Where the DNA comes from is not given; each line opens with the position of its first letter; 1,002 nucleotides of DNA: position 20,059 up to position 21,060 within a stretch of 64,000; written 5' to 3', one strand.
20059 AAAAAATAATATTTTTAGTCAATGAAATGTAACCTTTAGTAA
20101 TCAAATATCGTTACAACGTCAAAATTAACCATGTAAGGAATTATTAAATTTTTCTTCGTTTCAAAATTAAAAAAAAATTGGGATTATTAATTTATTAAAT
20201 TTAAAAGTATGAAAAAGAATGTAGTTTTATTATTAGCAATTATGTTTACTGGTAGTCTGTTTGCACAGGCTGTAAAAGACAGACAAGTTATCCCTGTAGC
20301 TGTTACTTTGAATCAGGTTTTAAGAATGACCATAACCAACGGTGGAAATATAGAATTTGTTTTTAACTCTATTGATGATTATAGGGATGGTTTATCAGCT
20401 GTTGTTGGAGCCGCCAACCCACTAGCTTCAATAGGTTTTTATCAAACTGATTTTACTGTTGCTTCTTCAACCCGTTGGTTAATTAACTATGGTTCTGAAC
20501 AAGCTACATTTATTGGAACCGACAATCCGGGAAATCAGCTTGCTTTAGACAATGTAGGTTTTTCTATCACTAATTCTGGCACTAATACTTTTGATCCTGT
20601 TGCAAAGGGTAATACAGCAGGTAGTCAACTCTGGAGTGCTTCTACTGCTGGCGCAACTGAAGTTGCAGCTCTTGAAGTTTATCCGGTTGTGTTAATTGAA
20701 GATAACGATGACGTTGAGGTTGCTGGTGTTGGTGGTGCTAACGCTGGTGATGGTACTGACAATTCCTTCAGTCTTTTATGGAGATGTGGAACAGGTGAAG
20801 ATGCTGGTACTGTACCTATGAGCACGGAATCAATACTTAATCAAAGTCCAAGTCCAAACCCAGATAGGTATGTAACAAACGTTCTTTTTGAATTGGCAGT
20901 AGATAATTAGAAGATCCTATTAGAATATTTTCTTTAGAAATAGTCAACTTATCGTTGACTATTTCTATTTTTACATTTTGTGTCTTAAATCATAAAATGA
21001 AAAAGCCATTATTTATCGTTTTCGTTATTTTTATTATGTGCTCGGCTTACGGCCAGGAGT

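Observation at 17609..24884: Divergent chaperone/usher-like surface-fibre locus built from uncharacterised Bacteroidota proteins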

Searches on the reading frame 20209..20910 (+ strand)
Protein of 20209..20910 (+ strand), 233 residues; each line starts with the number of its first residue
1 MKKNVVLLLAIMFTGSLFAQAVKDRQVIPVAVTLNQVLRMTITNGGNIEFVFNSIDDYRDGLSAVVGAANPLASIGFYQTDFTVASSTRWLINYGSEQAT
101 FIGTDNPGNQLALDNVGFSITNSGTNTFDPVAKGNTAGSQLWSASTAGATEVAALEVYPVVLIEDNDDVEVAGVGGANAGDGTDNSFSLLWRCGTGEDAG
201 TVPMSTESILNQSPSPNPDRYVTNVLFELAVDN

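Call 3: search_protein_families(library=pfam, proteins=[window:20209-20910:+], max_evalue=1)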
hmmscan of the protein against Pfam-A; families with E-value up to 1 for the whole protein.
window:20209-20910:+ (233 aa): 0 families

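Call 4: search_protein_families(library=ncbifam, proteins=[window:20209-20910:+], max_evalue=1)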
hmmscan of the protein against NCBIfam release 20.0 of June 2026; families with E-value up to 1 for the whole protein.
window:20209-20910:+ (233 aa): 0 families

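Call 8: search_solved_structures(query=window:20209-20910:+, max_evalue=10)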
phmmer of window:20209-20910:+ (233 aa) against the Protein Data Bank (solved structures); distinct sequences matched with E-value up to 10: 0.

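Call 16: find_homologous_proteins(query=window:20209-20910:+, max_evalue=0.001)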
Query window:20209-20910:+ (233 aa): 547 proteins with E <= 0.001 among 1704 candidates; the best 120 are listed.
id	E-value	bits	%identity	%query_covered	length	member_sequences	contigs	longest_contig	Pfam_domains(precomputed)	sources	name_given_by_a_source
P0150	1.0e-146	504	100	100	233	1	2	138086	-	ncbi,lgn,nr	ncbi:MAG: hypothetical protein K9H49_04600 [Bacteroidales bacterium]|nr:hypothetical protein [Bacter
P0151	2.7e-103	362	75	100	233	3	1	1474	-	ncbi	-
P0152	7.3e-99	348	73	100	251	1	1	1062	-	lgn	-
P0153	5.0e-96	339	69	100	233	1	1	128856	-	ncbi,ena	-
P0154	2.7e-95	336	70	100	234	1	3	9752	-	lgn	-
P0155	1.2e-94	334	67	100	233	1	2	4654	-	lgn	-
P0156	2.6e-94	333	68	100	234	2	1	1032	-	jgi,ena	-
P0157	4.7e-94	332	68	100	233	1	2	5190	-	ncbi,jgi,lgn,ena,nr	ncbi:MAG TPA: hypothetical protein VE870_10030 [Bacteroidales bacterium]|nr:hypothetical protein [Ba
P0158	1.6e-93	330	67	100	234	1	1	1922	-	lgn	-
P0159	1.6e-93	330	68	100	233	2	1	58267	-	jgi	jgi:hypothetical protein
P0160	1.6e-92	327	69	100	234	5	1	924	-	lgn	-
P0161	2.7e-92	326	69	100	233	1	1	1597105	-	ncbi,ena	-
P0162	1.0e-91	324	66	100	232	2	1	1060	-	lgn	-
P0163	1.4e-91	324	68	100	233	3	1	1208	-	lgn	-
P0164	9.0e-91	321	69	100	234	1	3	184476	-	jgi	jgi:hypothetical protein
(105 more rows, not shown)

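Call 20: search_solved_structures(query=A2, max_evalue=10)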
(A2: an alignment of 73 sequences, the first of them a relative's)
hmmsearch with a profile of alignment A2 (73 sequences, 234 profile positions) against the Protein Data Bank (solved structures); distinct sequences matched with E-value up to 10: 3.
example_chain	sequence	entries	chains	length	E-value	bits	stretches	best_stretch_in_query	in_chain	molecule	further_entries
9ikk_A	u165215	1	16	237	0.15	14.6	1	28-88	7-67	TLP-2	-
9ikj_A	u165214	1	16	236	0.28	13.6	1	28-88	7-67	TLP-1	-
2vtf_A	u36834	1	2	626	1.8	11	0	43-102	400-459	ENDO-BETA-N-ACETYLGLUCOSAMINIDASE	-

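Call 23: search_solved_structures(query=A2, max_evalue=1, show_alignments=2)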
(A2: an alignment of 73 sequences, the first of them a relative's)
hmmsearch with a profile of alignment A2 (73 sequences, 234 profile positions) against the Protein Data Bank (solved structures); distinct sequences matched with E-value up to 1: 2.
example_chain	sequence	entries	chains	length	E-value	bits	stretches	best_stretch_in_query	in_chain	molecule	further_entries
9ikk_A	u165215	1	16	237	0.15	14.6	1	28-88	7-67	TLP-2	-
9ikj_A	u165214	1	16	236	0.28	13.6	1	28-88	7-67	TLP-1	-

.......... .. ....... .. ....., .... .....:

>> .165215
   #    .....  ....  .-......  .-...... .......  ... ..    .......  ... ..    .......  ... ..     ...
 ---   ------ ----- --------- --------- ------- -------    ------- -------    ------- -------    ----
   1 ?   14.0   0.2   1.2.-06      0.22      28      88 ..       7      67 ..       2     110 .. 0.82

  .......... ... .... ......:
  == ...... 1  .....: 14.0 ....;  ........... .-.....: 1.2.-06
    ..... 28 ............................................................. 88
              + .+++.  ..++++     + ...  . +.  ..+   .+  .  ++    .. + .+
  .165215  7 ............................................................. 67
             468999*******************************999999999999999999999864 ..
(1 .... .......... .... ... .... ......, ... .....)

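Call 35: find_related_loci(query=A2, collection=genome_contigs, flank=7000)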
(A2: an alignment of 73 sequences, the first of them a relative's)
Query A2 (233 aa) in genome_contigs; peptide patterns used: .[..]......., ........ (x = any residue, [..] = any of these).
132 stretches matched a pattern; 105 encode a relative of the query (tblastn E <= 1e-3); the best 80 are kept; 80 distinct loci.
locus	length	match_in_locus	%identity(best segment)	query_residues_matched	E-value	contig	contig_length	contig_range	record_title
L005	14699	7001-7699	69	1-233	3e-104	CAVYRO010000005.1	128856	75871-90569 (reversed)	MAG: uncultured Bacteroidales bacterium isolate MFD05684.bin.1.228 genome assembly, contig: contig_48383, whole genome s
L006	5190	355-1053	68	1-233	2e-102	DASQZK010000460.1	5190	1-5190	MAG TPA_asm: Bacteroidales bacterium isolate SMAG_U11090 k141_57704, whole genome shotgun sequence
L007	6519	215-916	69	1-233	4e-102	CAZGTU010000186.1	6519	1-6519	MAG TPA_asm: uncultured Bacteroidaceae bacterium isolate SRP332253_co1_94 genome assembly, contig: NODE_19178_length_651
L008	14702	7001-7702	69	1-233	7e-102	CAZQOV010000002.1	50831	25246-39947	MAG TPA_asm: uncultured Bacteroidaceae bacterium isolate SRP252850_co1_64 genome assembly, contig: NODE_907_length_50831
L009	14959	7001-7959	69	1-233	3e-100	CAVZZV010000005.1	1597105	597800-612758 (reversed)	MAG: uncultured Bacteroidales bacterium isolate MFD01721.bin.1.65 genome assembly, contig: contig_7090, whole genome sho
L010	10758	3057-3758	67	1-233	4e-98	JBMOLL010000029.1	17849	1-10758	MAG: Bacteroidota bacterium isolate Betzabe_MAG023 MAG023_29, whole genome shotgun sequence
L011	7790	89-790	68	1-232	2e-97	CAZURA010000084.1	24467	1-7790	MAG TPA_asm: uncultured Bacteroides sp. isolate SRP077602_co5_373 genome assembly, contig: NODE_10175_length_24467_cov_6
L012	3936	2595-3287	65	1-233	6e-98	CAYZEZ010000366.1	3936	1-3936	MAG TPA_asm: uncultured Bacteroides sp. isolate binchicken_co150_186 genome assembly, contig: NODE_75900_length_3936_cov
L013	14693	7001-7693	66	1-233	6e-97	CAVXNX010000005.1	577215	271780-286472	MAG: uncultured Bacteroidales bacterium isolate MFD01721.bin.3.237 genome assembly, contig: contig_1441, whole genome sh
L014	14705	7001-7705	64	1-233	7e-92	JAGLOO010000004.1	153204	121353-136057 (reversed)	MAG: Bacteroidales bacterium isolate RS_7_37 ROV157_7.bin.37.fa_4, whole genome shotgun sequence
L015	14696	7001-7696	65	1-233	9e-92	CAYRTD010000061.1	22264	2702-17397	MAG TPA_asm: uncultured Bacteroidaceae bacterium isolate SRP332253_co1_293 genome assembly, contig: NODE_3646_length_222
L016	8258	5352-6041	61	1-232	6e-89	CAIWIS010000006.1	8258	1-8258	MAG: uncultured Bacteroidales bacterium isolate Erken-D9_bin-0863 genome assembly, contig: bin-0863:006/926, whole genom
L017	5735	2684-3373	61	1-232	6e-89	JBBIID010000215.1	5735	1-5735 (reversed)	MAG: Paludibacter sp. isolate SLS170214_bin_13 NODE_4044_length_5735_cov_4.319014, whole genome shotgun sequence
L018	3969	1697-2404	62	1-233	5e-89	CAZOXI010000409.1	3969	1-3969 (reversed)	MAG TPA_asm: uncultured Bacteroidaceae bacterium isolate binchicken_co17_397 genome assembly, contig: NODE_39930_length_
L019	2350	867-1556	61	1-232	2e-91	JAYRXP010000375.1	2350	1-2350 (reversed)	MAG: Paludibacter sp. isolate EBPR_ori4bin.36 k141_165896, whole genome shotgun sequence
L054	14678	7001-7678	61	1-232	2e-80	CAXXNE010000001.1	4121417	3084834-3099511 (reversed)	MAG: uncultured Paludibacter sp. isolate c6dfa319-ced9-4a11-90c0-3e1197362bd4 genome assembly, contig: contig_1, whole g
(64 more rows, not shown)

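Call 38: predict_structure(alignment_id=A2)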
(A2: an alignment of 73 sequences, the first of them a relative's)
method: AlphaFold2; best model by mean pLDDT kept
length: 233 residues; sequences in the alignment: 73
mean_pLDDT: 77.7   pTM: 0.69
mean pLDDT of the five models: 77.7, 77.6, 74.4, 72.7, 70.8
residues with pLDDT >= 90: 78; 70-90: 72; 50-70: 64; < 50: 19
segments of 3 or more residues with pLDDT < 50: 25-27, 31-33, 35-43, 45-47
pLDDT, mean of each block of 10 residues (from residue 1): 90 75 52 45 49 63 66 69 89 93 72 90 93 91 95 95 88 69 87 74 84 68 88 88
secondary structure, 60 per line:
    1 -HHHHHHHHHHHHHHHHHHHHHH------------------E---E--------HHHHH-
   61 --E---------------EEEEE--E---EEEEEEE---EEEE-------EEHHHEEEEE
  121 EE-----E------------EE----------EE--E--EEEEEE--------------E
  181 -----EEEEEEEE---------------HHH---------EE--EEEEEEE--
elements in order: H2-23 H55-59 E79-83 E90-96 E100-103 E116-122 E160-165 E186-193 E225-231

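Call 41: fold_search(model_id=the predicted structure, library=pdb)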
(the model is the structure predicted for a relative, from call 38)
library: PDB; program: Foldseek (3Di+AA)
matches with E <= 10: 286; with E <= 0.001: 0
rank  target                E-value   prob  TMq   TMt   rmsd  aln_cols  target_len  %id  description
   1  6nrv_A                4.7e-02  0.44  0.26  0.38  12.9       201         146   13  Cryo-EM reconstruction of CFA/I pili (released 2019-09-11)
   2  5e7t_H                2.0e-01  0.05  0.12  0.14  18.2       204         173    9  Structure of the tripod (BppUct-A-L) from the baseplate of bacteriophage Tuc2009 (released 2015-12-30)
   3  7ecy_B                3.2e-01  0.03  0.12  0.13  21.3       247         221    9  EV-D68 in complex with 2H12 Fab (State 3) (released 2021-03-31)
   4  7thx_3                3.4e-01  0.09  0.24  0.24  14.7       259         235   11  Cryo-EM structure of W6 possum enterovirus (released 2022-03-09)
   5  6zck_C                3.9e-01  0.09  0.24  0.23  16.7       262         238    8  Coxsackievirus B4 in complex with capsid binder compound 48 (released 2021-03-17)
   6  4jdn_B                4.6e-01  0.11  0.20  0.30   9.2       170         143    9  Secreted Chlamydial Protein PGP3, C-terminal Domain (released 2013-06-05)
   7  4jdo_B                5.8e-01  0.11  0.22  0.24   9.6       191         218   11  Secreted chlamydial protein pgp3, coiled-coil deletion (released 2013-06-05)
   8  6f1d                  6.6e-01  0.12  0.20  0.34   9.9       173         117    9  CUB2 domain of C1r (released 2018-01-17)
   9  2y7o                  7.0e-01  0.04  0.16  0.14  16.0       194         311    9  Structure of N-terminal domain of Candida albicans als9-2 - G299W mutant (released 2011-10-05)
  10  9bei_B                7.4e-01  0.16  0.20  0.36   8.9       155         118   10  Cryo-EM structure of synthetic claudin-4 complex with Clostridium perfringens enterotoxin C-terminal domain, sFab COP- (released 2024-04-24)
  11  8hif_A2               8.3e-01  0.06  0.21  0.13  11.4       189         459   12  One asymmetric unit of Singapore grouper iridovirus capsid (released 2023-04-19)
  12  6q67_A                8.8e-01  0.05  0.17  0.27  13.2       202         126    7  Crystal structure of porcine ACBD3 GOLD domain in complex with 3A protein of Aichivirus C (released 2019-11-13)
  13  6q68_A                9.4e-01  0.11  0.22  0.36   9.8       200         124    8  Crystal structure of bovine ACBD3 GOLD domain in complex with 3A protein of enterovirus-F2 (fusion protein) (released 2019-11-13)
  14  6d8w_E                1.1e+00  0.03  0.16  0.09  18.7       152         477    6  Crystal structure of InvbI.18715.a.KN11: Influenza hemagglutinin from strain A/Jiangsu/ALSI/2011 (released 2018-05-09)
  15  3cq9_B                1.1e+00  0.06  0.15  0.16   7.2       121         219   11  Crystal structure of the lp_1622 protein from Lactobacillus plantarum. Northeast Structural Genomics Consortium target (released 2008-04-15)
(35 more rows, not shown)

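Call 47: search_protein_families(library=pfam, proteins=[L054:5491-6528:-, L054:11508-13355:-, L054:13793-14644:-, L054:3238-5484:+, L054:1852-3054:+], max_evalue=0.01)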
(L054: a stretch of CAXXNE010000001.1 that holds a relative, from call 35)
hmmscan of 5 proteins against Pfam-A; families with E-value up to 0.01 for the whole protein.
L054:5491-6528:- (345 aa): 2 families
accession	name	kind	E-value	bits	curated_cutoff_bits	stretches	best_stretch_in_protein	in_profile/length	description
PF00710.25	Asparaginase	-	1.4e-58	198.1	22.5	1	7-197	2-190/193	Asparaginase, N-terminal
PF17763.6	Asparaginase_C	-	5.3e-32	110.6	34.6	1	217-332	1-113/114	Glutaminase/Asparaginase C-terminal domain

L054:11508-13355:- (615 aa): 4 families
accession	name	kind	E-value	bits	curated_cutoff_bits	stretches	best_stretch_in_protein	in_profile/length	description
PF01119.25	DNA_mis_repair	-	9.2e-31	106.4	26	1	219-329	7-118/119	DNA mismatch repair protein, C-terminal domain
PF08676.16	MutL_C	-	2e-23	83.1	25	1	435-574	3-142/142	MutL C terminal dimerisation domain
PF13589.12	HATPase_c_3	-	8.7e-12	45.7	25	1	26-119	4-97/137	Histidine kinase-, DNA gyrase B-, and HSP90-like ATPase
PF02518.31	HATPase_c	-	3e-08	34.5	26.4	1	23-85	4-64/111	Histidine kinase-, DNA gyrase B-, and HSP90-like ATPase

L054:13793-14644:- (283 aa): 2 families
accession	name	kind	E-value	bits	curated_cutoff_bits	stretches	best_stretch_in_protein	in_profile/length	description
PF00483.29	NTP_transferase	-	2.5e-25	89.9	21.2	1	5-211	76-243/245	Nucleotidyl transferase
PF22640.1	ManC_GMP_beta-helix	-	0.0056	17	27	0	238-272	20-53/55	MannoseP isomerase/GMP-like beta-helix domain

L054:3238-5484:+ (748 aa): 7 families
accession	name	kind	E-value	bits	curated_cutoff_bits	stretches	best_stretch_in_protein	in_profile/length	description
PF13328.12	HD_4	-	2.5e-45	154.4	27.2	1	42-192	1-155/156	HD domain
PF04607.23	RelA_SpoT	-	8.3e-34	116.7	27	1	252-368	1-112/113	Region found in RelA / SpoT proteins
PF02824.27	TGS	-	7e-21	74.5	22.2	1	408-467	1-60/60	TGS domain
PF13291.12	ACT_4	-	1.5e-14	54.9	27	1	675-745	9-80/80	ACT domain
PF19296.4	RelA_AH_RIS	-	8.3e-08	33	23.8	1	481-646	4-174/185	RelA/SpoT, AH and RIS domains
PF01966.28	HD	-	1.3e-07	32.4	22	1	62-161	2-116/116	HD domain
PF22629.2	ACT_AHAS_ss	-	0.00024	21.6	27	1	681-740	7-65/67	AHAS small subunit-like ACT domain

L054:1852-3054:+ (400 aa): 8 families
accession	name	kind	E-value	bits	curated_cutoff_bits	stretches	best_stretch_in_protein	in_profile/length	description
PF01262.27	AlaDh_PNT_C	-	7.3e-54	182.9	23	1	167-379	1-213/214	Alanine dehydrogenase/PNT, C-terminal domain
PF05222.21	AlaDh_PNT_N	-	8.9e-36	123.6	30.4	1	30-162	1-135/136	Alanine dehydrogenase/PNT, N-terminal domain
PF02826.25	2-Hacid_dh_C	-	0.00044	20.1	25.1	1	193-293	35-126/178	D-isomer specific 2-hydroxyacid dehydrogenase, NAD binding domain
PF02254.24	TrkA_N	-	0.0014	19.4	23.8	1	197-262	1-67/116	TrkA-N domain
PF07992.20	Pyr_redox_2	-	0.0016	18.4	26.1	1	194-266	142-214/291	Pyridine nucleotide-disulphide oxidoreductase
PF03486.20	HI0933_like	-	0.0021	18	50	1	196-234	2-40/244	HI0933-like protein Rossmann domain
PF01488.26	Shikimate_DH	-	0.0055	17.2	24.3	0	193-295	11-113/138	Shikimate / quinate 5-dehydrogenase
PF01134.28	GIDA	-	0.0091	15.5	22.1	0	197-231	2-36/391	Glucose inhibited division protein A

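Call 55: search_protein_families(library=pfam, alignment_id=A2, max_evalue=1)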
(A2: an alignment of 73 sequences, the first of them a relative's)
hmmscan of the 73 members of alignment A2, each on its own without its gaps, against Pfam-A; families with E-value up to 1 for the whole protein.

A. member 1, P0150 (233 aa): 0 families

B. families by the number of members that match (of 73 scanned): 14 families
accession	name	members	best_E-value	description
PF24593.1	DUF7617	14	0.0053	Domain of unknown function (DUF7617)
PF07613.16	DUF1576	3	0.008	Protein of unknown function (DUF1576)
PF01226.23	Form_Nir_trans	2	0.045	Formate/nitrite transporter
PF04501.17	Baculo_VP39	2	0.08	Baculovirus major capsid protein VP39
PF21269.3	TreT_GT1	2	0.082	Trehalose synthase, N-terminal domain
PF08139.17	LPAM_1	2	0.13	Prokaryotic membrane lipoprotein lipid attachment site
PF21158.3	flgK_1st_1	1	0.045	Flagellar hook-associated protein 1, D2-like domain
PF16339.10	DUF4969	1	0.064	Domain of unknown function (DUF4969)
PF17431.7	YpmT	1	0.079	Uncharacterized YmpT-like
PF16341.10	DUF4971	1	0.079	Domain of unknown function (DUF4971)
PF17196.9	DUF5133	1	0.083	Protein of unknown function (DUF5133)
PF06482.17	Endostatin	1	0.15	Collagenase NC10 and Endostatin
PF01620.22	Pollen_allerg_2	1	0.16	Ribonuclease (pollen allergen)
PF20408.4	Abhydrolase_11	1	0.2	Alpha/beta hydrolase domain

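Call 70: search_protein_representatives(alignment_id=A2)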
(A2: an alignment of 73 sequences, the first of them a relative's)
Query: 73 sequences, 234 profile positions. Proteins with E-value up to 0.001 (for the whole library): 249; up to 1e-10: 184; up to 1e-30: 54. The best 150 are listed.
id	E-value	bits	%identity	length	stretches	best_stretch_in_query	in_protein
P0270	3.6e-90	317.7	-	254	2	63-231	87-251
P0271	1.3e-78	279.8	-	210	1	1-231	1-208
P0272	3.1e-76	272.1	-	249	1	7-233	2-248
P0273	1.3e-74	266.8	-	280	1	1-230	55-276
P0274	4.1e-74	265.1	-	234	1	1-231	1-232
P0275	6.3e-70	251.5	-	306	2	69-231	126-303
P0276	2.2e-68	246.4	-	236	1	4-231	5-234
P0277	2.6e-67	242.9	-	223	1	1-231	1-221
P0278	3.4e-67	242.5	-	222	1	1-231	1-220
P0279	8.5e-66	237.9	-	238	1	1-230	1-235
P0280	4.3e-64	232.4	-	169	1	1-174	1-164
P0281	5.4e-60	218.9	-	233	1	1-232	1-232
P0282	1.5e-58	214.2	-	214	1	20-231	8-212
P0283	3.3e-56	206.6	-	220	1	1-230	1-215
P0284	3.3e-54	200.0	-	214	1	8-232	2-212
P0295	5.3e-42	160.1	-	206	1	1-231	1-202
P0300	7.9e-38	146.4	-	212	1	1-230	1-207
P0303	2.7e-35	138.1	-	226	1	2-230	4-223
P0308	1.3e-34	135.9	-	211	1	2-230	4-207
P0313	2.3e-32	128.6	-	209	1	1-230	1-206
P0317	1.3e-31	126.0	-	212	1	1-231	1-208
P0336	2.0e-28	115.7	-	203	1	1-231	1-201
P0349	7.3e-27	110.5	-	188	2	1-124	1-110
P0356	2.6e-26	108.7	-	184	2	1-125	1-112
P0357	2.9e-26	108.6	-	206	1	7-232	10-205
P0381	3.3e-23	98.6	-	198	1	1-227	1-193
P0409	6.4e-19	84.5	-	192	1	1-230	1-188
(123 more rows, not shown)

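Call 72: search_solved_structures(query=A4, max_evalue=10, show_alignments=2)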
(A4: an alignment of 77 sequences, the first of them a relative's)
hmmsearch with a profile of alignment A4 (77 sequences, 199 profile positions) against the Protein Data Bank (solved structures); distinct sequences matched with E-value up to 10: 2.
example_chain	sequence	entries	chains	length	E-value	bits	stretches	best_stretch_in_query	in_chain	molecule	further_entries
9ikk_A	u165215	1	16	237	0.0036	20.4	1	29-87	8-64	TLP-2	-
9ikj_A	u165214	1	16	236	0.011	18.8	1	29-87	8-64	TLP-1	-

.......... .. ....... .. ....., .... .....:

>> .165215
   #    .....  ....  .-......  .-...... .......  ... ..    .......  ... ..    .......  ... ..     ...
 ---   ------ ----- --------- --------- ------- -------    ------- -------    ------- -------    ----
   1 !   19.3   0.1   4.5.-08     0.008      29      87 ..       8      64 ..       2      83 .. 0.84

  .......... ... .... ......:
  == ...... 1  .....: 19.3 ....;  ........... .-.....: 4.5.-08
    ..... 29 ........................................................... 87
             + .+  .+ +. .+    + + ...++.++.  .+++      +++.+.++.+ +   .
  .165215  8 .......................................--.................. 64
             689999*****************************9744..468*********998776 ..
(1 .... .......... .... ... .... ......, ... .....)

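Call 74: find_encoding_contigs(protein=P0313, flank=8000, max_places=3)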
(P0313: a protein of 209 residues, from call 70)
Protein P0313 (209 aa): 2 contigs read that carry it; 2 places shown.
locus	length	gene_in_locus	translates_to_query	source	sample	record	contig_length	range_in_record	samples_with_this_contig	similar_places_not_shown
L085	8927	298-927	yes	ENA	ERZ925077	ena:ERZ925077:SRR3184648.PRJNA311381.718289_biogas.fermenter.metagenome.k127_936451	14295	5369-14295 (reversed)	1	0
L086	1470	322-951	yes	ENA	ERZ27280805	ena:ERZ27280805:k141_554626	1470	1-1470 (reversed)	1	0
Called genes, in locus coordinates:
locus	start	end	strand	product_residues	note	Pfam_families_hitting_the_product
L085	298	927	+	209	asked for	-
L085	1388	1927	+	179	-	-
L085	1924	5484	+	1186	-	PF13620:CarboxypepD_reg (faint), PF17210:SdrD_B (weak), PF00691:OmpA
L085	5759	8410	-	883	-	PF00082:Peptidase_S8, PF18962:Por_Secre_tail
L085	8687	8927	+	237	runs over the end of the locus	PF00072:Response_reg, PF04397:LytTR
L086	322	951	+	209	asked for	-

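Call 75: find_encoding_contigs(protein=P0409, flank=8000, max_places=2)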
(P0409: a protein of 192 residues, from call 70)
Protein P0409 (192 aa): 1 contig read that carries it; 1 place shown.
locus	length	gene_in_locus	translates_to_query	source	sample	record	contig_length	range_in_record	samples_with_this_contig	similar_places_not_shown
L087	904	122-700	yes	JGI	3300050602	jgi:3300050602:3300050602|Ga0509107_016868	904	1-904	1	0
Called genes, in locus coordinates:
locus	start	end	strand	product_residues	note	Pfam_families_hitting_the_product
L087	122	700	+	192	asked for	-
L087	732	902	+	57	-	?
